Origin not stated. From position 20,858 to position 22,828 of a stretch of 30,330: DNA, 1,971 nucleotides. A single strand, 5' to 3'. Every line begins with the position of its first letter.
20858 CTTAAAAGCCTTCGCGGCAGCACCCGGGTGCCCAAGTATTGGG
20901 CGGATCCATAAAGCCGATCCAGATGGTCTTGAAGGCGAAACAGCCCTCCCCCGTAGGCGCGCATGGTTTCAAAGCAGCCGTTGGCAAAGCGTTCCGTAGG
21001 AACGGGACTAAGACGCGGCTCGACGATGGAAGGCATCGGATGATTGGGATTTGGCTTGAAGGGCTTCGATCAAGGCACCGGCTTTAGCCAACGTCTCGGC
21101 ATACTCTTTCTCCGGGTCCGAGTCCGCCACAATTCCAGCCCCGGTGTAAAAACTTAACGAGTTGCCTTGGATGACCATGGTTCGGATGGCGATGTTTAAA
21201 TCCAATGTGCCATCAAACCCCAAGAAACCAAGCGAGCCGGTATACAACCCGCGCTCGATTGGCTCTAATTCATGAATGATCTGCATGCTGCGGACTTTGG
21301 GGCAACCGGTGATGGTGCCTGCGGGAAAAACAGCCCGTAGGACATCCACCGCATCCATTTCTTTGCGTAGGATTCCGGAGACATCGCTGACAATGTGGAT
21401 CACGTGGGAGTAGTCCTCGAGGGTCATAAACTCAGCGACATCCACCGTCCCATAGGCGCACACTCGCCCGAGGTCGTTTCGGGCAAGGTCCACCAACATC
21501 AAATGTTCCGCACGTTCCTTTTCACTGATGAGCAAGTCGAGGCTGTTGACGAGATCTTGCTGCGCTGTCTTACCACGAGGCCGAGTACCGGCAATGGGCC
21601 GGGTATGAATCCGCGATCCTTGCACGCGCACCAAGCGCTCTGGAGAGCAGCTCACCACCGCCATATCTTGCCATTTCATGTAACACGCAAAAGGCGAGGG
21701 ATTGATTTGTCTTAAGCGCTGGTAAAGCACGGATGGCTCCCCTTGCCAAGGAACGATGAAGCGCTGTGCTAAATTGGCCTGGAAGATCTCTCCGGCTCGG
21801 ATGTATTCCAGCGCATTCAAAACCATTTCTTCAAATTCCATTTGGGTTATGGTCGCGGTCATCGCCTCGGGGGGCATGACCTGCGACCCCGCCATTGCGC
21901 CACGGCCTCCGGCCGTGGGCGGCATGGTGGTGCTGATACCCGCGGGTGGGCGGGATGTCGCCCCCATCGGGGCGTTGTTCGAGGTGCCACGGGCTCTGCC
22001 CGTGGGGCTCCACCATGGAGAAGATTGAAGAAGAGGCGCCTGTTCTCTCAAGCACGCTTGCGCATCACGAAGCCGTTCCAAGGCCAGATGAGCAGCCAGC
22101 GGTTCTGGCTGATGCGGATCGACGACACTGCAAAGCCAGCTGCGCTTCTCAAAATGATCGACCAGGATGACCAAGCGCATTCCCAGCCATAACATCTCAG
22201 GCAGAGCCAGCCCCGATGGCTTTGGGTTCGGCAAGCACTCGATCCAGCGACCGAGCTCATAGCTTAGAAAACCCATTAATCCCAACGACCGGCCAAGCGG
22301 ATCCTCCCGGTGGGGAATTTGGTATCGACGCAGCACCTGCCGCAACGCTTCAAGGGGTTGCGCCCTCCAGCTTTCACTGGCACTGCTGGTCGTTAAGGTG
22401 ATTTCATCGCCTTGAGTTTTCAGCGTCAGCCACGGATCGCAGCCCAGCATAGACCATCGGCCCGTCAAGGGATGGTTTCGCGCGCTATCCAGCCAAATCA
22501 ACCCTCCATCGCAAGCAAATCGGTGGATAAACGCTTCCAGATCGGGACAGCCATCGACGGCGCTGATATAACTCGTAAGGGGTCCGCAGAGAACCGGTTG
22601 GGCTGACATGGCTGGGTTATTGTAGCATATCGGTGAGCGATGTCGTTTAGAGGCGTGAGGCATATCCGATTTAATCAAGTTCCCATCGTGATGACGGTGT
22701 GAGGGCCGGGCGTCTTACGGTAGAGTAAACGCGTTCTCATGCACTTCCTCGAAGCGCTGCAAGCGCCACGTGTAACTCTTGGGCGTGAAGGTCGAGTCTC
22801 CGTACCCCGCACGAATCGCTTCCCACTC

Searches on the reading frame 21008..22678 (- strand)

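Call 30: search_protein_families(library=pfam, proteins=[window:21008-22678:-], max_evalue=0.001)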
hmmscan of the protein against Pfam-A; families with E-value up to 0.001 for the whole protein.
window:21008-22678:- (556 aa): 2 families
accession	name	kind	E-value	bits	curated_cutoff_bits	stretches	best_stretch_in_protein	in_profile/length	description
PF00425.24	Chorismate_bind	-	1.7e-93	313.3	27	1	280-532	3-257/257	chorismate binding enzyme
PF04715.19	Anth_synt_I_N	-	1.1e-22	81.3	23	1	52-181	10-139/140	Anthranilate synthase component I, N terminal region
